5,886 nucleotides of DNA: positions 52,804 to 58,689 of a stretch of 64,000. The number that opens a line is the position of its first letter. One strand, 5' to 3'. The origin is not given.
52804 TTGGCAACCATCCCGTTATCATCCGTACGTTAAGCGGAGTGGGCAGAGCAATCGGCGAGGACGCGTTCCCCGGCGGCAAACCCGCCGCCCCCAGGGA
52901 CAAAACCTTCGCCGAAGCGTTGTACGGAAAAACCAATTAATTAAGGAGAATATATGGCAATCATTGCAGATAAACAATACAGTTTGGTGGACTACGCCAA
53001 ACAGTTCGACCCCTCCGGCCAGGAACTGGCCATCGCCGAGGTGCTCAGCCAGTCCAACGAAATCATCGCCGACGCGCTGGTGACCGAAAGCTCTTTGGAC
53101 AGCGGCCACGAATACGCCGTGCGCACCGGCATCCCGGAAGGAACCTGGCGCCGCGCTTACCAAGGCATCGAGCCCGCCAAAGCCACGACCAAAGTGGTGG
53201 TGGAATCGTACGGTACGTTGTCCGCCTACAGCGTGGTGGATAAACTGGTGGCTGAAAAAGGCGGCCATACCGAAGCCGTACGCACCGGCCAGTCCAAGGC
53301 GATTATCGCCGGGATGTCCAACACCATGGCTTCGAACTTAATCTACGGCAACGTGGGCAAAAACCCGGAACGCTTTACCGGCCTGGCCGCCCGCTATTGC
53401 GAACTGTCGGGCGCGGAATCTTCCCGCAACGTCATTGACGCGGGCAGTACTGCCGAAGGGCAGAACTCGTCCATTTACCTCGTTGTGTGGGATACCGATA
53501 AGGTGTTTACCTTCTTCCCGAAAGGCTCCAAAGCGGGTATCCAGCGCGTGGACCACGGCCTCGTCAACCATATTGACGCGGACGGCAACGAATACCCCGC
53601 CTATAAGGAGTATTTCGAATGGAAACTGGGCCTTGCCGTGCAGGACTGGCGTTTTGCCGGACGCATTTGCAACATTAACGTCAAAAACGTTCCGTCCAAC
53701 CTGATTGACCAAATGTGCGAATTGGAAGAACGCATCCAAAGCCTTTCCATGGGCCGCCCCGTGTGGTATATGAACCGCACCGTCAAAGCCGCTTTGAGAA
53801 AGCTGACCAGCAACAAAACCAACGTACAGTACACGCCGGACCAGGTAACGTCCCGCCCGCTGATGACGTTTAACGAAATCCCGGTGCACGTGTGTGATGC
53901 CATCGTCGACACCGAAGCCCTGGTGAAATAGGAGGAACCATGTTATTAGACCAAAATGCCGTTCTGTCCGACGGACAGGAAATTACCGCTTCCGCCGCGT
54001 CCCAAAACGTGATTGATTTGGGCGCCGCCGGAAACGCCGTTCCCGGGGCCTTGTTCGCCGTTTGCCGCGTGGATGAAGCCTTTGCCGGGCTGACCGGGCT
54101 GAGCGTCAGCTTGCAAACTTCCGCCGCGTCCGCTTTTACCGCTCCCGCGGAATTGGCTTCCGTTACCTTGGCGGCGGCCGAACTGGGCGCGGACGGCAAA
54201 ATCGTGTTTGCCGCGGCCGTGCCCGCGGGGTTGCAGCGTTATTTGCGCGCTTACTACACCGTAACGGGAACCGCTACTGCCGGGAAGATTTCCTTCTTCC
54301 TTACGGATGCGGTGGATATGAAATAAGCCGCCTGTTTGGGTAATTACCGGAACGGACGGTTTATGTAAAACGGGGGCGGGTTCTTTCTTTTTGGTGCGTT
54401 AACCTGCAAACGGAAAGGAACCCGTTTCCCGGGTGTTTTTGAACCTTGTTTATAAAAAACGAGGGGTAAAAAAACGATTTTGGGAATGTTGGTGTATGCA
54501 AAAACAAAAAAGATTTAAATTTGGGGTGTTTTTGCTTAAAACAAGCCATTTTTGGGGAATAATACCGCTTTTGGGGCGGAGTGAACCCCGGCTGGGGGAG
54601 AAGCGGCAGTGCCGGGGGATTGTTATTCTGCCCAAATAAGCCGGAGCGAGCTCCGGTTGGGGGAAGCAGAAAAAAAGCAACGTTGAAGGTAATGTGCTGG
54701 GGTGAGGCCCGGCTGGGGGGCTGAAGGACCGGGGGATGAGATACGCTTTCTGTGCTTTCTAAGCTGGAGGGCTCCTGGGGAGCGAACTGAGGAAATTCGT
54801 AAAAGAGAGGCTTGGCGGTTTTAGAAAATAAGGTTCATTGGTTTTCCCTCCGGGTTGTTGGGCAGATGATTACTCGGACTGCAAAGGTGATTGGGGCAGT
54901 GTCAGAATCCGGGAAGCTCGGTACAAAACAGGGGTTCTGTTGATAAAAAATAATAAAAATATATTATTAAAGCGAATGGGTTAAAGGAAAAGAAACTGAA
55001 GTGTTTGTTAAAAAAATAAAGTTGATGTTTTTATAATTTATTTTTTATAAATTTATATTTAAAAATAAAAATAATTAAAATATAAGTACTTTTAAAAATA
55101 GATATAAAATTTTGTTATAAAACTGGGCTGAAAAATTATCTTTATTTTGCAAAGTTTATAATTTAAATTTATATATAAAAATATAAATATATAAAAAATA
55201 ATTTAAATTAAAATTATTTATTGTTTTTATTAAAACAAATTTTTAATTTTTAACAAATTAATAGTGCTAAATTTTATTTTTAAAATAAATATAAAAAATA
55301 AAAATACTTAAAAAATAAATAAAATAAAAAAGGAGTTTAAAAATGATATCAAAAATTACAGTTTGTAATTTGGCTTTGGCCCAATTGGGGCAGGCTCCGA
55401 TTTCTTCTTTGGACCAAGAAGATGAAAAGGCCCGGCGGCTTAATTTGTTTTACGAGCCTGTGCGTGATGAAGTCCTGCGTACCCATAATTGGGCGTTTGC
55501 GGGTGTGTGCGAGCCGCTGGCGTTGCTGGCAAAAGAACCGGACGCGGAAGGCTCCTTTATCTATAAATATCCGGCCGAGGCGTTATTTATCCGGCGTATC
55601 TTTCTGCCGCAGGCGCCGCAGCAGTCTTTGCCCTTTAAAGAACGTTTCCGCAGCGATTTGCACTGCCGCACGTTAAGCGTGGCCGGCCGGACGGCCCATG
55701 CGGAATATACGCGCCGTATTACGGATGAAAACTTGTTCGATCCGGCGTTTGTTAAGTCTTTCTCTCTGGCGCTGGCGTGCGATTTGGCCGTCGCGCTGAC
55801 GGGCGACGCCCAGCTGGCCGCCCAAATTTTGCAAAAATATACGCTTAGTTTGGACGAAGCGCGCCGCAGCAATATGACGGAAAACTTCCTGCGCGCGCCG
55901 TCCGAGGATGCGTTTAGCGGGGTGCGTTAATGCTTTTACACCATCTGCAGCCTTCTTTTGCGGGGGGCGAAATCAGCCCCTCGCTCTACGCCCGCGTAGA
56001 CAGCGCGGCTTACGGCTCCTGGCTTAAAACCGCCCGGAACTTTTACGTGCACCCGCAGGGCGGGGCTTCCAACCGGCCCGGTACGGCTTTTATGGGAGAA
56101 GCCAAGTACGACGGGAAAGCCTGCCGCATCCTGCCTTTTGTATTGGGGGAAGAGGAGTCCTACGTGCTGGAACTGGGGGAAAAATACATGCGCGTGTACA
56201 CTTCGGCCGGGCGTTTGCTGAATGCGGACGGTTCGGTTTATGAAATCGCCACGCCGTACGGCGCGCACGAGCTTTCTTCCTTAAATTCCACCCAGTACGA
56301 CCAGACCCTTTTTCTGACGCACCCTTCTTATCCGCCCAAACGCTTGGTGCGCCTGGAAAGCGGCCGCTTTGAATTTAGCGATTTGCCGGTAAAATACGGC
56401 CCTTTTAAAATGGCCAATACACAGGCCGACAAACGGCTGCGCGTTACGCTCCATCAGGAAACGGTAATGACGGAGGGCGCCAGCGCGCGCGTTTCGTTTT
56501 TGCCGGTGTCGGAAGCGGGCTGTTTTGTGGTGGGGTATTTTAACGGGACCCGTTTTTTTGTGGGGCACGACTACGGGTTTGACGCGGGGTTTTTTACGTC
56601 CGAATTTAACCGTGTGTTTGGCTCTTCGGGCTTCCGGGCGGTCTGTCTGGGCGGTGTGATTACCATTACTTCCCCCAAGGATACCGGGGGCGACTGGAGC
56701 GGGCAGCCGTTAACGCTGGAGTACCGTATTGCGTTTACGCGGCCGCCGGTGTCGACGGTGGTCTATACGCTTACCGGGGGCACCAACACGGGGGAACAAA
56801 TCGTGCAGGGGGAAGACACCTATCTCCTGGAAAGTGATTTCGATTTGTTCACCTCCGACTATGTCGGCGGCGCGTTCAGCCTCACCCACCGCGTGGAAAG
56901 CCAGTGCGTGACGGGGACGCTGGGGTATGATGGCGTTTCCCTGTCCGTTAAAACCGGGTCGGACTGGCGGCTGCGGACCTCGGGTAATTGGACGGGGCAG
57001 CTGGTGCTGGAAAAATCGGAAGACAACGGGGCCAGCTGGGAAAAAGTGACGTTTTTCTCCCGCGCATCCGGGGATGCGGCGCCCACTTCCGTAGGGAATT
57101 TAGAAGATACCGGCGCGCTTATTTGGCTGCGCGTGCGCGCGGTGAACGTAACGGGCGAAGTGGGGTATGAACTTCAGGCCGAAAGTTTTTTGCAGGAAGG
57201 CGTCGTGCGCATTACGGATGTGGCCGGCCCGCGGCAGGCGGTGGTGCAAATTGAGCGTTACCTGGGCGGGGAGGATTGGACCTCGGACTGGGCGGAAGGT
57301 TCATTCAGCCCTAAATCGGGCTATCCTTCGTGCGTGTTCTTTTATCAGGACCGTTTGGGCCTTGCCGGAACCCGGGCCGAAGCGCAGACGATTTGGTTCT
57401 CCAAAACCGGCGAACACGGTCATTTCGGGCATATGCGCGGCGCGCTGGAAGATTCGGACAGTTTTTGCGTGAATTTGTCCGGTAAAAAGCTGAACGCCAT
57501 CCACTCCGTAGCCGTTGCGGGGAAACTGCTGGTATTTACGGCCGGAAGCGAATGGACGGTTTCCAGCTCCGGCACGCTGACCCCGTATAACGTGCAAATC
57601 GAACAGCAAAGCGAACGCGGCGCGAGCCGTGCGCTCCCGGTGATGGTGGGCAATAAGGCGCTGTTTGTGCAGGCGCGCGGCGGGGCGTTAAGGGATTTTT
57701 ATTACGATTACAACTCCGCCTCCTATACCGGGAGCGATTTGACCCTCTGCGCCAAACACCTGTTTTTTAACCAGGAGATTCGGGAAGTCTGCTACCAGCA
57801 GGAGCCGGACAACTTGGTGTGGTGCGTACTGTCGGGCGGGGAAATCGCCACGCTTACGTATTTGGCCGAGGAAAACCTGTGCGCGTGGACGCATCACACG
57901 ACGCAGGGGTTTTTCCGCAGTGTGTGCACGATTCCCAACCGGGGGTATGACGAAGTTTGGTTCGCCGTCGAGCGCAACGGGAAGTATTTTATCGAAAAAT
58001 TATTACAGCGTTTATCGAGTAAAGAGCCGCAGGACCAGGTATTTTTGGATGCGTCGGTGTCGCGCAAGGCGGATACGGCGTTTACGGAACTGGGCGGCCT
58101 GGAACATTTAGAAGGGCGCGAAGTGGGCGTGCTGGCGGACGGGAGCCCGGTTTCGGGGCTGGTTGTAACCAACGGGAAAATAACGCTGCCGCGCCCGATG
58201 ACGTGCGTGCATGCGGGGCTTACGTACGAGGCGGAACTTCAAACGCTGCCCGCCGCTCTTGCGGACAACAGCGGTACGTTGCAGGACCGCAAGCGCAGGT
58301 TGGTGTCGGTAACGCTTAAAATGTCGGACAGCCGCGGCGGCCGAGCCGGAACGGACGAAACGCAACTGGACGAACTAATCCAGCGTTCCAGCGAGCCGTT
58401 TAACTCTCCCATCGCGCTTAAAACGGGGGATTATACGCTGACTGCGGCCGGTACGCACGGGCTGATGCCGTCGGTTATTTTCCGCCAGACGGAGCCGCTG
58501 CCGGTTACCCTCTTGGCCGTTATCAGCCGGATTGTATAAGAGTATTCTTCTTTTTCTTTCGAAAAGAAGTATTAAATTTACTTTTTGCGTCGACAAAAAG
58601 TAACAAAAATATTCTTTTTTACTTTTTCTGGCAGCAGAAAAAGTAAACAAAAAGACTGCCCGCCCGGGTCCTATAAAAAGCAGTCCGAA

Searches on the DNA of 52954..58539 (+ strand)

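Call 10: search_dna_similar(query=window:52954-58539:+, collection=phages, mode=distant)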
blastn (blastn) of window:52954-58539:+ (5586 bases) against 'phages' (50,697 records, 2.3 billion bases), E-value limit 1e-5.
No match.
